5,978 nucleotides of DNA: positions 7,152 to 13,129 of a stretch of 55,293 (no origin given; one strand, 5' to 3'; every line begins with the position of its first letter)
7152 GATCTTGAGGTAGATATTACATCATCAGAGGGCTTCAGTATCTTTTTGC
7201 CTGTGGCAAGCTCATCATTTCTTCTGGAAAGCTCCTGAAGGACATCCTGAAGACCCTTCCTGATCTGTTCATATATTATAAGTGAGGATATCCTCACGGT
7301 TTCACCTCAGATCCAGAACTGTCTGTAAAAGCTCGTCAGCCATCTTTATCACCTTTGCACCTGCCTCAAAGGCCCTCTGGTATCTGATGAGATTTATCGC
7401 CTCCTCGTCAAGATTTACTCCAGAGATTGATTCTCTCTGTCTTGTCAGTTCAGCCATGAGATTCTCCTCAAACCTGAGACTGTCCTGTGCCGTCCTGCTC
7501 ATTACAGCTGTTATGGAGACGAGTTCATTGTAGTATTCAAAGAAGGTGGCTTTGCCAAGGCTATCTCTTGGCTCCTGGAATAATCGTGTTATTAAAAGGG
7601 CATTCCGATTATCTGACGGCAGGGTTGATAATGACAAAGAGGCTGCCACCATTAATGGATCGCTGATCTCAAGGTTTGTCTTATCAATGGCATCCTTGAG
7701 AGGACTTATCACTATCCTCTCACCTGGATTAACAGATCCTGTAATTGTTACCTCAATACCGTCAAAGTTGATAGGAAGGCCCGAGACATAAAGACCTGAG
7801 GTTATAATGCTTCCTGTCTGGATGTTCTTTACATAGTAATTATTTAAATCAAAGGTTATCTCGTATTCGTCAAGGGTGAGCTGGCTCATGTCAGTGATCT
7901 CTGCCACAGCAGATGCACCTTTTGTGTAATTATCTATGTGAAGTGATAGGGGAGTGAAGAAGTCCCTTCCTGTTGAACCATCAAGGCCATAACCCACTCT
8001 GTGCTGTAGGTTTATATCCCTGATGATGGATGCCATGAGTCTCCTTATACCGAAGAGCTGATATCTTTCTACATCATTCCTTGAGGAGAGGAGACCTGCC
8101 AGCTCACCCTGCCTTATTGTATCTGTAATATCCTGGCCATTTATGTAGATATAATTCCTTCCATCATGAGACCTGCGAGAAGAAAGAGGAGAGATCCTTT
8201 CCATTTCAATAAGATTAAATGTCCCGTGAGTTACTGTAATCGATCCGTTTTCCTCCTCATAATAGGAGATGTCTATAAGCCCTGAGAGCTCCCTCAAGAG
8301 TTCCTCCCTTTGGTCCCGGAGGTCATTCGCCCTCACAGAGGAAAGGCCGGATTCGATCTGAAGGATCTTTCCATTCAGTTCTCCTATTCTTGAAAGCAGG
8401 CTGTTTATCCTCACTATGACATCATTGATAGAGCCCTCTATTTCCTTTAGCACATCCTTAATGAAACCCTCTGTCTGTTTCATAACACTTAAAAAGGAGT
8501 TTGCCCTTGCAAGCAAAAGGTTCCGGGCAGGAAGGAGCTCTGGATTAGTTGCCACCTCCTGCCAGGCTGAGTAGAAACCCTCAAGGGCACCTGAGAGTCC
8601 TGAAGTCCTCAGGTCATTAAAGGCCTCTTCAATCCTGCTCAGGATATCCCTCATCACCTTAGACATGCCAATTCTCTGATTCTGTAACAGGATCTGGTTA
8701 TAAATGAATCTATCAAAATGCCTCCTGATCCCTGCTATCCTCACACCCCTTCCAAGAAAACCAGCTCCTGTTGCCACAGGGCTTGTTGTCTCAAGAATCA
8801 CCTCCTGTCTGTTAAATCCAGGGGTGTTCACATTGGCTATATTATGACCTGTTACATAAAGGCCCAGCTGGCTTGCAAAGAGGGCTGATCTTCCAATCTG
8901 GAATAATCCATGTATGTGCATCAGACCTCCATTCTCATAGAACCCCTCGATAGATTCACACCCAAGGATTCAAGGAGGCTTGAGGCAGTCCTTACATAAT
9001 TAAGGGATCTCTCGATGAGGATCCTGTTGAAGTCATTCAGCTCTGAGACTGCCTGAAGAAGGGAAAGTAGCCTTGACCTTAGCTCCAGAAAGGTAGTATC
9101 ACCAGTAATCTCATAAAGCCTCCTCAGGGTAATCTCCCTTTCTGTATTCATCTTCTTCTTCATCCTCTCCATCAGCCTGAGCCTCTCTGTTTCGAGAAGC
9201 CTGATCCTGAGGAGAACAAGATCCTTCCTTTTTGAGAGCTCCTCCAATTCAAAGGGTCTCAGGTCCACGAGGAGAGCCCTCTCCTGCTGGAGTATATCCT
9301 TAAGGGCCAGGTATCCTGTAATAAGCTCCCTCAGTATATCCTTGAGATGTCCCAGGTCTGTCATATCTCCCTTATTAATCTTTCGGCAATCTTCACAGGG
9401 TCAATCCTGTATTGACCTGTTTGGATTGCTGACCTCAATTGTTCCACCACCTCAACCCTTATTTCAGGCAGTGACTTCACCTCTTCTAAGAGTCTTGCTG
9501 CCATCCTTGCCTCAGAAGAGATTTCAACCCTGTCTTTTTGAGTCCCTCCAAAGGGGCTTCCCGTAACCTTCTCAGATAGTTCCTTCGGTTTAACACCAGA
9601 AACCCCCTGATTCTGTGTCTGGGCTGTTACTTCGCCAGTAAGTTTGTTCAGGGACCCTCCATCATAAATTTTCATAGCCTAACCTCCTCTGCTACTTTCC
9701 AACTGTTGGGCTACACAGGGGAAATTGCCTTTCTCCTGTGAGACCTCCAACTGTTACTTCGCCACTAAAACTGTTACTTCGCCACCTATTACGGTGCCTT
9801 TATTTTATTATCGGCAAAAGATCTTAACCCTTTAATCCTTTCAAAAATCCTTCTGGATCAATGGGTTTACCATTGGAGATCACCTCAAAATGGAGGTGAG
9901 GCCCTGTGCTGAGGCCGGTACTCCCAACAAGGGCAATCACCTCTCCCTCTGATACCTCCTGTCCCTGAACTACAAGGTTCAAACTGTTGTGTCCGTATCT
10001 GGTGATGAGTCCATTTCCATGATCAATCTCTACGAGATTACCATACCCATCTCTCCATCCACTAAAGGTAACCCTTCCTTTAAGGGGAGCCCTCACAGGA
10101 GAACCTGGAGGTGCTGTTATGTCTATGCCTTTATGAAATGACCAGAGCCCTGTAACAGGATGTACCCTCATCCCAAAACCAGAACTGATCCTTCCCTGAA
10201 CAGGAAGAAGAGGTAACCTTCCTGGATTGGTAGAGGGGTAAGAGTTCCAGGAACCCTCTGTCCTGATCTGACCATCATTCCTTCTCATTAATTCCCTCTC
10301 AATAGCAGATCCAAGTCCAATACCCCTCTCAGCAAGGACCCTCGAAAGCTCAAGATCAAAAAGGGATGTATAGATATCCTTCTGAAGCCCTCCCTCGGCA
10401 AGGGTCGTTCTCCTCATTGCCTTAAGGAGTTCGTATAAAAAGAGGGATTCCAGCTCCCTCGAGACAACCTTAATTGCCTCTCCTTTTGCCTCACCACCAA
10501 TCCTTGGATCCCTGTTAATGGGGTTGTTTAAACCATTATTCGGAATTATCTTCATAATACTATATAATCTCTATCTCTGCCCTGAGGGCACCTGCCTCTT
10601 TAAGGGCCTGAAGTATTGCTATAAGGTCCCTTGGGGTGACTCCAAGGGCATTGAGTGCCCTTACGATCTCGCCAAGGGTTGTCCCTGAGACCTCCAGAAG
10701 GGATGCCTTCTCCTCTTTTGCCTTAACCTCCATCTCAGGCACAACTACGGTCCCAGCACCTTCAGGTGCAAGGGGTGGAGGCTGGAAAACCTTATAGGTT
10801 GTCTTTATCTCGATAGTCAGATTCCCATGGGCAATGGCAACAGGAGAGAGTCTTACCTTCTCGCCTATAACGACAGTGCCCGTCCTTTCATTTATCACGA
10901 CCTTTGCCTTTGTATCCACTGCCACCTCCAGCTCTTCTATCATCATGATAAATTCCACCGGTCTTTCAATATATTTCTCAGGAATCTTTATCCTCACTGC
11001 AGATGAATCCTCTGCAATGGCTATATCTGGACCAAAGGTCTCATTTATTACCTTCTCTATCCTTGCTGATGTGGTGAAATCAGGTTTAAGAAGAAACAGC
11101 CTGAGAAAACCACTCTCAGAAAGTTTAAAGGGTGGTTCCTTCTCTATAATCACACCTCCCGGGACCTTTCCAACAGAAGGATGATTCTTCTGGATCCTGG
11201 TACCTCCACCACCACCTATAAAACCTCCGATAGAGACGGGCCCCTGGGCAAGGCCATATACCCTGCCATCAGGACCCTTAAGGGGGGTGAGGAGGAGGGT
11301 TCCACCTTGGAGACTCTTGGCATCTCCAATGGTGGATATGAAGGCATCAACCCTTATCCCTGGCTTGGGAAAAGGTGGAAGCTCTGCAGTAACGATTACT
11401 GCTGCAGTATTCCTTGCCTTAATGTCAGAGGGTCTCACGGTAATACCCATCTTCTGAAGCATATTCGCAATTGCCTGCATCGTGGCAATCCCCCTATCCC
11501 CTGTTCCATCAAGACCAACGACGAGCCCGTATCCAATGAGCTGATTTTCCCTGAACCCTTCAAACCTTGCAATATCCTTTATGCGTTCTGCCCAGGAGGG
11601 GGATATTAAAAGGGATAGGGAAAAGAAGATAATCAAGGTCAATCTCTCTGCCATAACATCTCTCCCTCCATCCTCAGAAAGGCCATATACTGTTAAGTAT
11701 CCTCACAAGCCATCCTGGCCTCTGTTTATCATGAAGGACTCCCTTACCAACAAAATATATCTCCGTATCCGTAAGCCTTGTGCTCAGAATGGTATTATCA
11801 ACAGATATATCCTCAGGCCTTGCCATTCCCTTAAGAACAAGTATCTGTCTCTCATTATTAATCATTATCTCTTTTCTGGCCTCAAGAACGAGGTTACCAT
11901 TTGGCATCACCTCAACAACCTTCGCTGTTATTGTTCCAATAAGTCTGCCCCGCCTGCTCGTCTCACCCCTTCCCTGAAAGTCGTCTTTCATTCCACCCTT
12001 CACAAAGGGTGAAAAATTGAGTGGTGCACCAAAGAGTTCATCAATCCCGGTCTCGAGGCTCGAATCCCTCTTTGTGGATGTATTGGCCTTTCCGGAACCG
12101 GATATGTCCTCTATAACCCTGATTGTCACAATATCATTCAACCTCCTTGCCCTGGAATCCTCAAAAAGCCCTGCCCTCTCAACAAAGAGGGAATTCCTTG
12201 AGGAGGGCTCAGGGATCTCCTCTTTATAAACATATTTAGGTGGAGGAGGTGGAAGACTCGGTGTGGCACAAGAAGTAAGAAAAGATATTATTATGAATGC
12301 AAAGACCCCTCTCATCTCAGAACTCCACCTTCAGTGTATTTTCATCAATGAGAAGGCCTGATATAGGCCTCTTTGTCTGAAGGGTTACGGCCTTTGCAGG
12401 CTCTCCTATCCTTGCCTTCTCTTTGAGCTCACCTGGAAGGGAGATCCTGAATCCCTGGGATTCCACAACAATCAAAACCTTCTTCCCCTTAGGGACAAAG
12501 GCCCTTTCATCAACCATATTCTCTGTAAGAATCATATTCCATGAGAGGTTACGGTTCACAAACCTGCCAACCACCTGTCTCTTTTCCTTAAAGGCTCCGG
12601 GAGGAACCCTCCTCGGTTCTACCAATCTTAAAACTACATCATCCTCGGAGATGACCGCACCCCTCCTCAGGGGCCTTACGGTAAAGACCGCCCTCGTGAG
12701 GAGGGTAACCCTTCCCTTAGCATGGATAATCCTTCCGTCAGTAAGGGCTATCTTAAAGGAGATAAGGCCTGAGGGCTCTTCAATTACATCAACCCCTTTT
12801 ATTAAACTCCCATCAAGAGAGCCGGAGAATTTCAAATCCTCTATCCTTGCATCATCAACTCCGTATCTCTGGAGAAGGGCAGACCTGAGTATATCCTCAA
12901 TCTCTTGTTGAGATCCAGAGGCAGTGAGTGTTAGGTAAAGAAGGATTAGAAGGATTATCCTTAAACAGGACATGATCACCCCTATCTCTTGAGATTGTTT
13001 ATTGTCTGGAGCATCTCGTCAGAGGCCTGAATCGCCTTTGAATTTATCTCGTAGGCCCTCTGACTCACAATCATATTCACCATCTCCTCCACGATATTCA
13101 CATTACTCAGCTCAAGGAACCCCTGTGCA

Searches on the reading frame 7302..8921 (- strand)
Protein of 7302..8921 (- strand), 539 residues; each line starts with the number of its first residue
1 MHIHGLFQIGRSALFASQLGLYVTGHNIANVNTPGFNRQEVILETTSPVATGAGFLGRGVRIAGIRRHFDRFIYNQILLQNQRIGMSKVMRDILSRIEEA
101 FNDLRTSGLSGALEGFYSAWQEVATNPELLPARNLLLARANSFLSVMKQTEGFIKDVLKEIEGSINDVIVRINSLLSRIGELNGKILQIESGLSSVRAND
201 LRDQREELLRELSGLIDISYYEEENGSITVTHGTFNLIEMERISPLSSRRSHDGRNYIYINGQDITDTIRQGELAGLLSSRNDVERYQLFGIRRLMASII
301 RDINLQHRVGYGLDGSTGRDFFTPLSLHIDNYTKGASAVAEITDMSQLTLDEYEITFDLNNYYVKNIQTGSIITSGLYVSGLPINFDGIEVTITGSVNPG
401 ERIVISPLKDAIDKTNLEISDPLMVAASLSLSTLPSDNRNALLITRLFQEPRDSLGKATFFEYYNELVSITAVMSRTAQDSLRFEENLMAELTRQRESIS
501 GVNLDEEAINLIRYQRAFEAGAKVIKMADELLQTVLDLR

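Call 46: search_protein_families(library=pfam, proteins=[window:7302-8921:-])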
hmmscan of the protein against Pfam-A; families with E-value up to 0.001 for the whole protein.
window:7302-8921:- (539 aa): 4 families
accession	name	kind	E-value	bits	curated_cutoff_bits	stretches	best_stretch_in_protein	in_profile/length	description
PF22638.1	FlgK_D1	-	3.1e-48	164.8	28.6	1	94-322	1-233/233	Flagellar hook-associated protein FlgK helical domain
PF06429.18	Flg_bbr_C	-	5.6e-15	55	23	1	498-538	6-46/46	Flagellar basal body rod FlgEFG protein C-terminal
PF21158.3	flgK_1st_1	-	7.6e-07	29.5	24.2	1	331-406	6-80/81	Flagellar hook-associated protein 1, D2-like domain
PF00460.25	Flg_bb_rod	-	4.9e-05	23.6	20.7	1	8-36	2-30/31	Flagella basal body rod protein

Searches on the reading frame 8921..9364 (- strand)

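Call 45: search_protein_families(library=pfam, proteins=[window:8921-9364:-])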
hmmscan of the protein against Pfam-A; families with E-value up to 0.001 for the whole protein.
window:8921-9364:- (147 aa): 1 family
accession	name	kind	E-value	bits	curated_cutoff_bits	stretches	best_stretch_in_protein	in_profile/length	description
PF05130.17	FlgN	-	2.4e-17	64.1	30.5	1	6-133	5-131/147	FlgN protein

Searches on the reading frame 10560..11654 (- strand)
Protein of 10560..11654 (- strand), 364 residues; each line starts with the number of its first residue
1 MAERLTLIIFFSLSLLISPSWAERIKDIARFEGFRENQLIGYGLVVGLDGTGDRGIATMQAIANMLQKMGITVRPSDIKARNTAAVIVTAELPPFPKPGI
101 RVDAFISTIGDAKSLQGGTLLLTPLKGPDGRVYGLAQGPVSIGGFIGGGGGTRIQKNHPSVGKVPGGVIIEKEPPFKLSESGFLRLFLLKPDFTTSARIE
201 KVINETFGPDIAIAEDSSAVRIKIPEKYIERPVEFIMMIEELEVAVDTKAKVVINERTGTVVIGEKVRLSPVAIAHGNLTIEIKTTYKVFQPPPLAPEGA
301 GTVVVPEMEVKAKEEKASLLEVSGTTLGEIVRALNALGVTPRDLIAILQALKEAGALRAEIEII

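Call 10: search_protein_families(library=pfam, proteins=[window:10560-11654:-])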
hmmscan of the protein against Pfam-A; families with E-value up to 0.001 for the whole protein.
window:10560-11654:- (364 aa): 1 family
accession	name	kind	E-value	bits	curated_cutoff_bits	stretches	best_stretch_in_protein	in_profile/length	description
PF02119.21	FlgI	-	1.1e-133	445.9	25.3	1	24-363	1-343/343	Flagellar P-ring protein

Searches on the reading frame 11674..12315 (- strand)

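Call 10: search_protein_families(library=pfam, proteins=[window:11674-12315:-])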
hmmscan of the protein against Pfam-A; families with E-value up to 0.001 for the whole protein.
window:11674-12315:- (213 aa): 1 family
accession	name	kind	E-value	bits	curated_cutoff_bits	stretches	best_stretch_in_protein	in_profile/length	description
PF02107.21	FlgH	-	8.2e-52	175.7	27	1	39-212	3-172/172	Flagellar L-ring protein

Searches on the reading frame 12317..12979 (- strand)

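Call 10: search_protein_families(library=pfam, proteins=[window:12317-12979:-])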
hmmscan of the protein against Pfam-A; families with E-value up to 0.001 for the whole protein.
window:12317-12979:- (220 aa): 2 families
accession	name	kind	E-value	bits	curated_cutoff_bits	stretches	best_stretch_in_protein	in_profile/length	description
PF13144.11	ChapFlgA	-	7.8e-22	78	23.8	1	96-218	2-122/122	Chaperone for flagella basal body P-ring formation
PF08666.17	SAF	-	1.2e-09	38.9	21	1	96-156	2-62/63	SAF domain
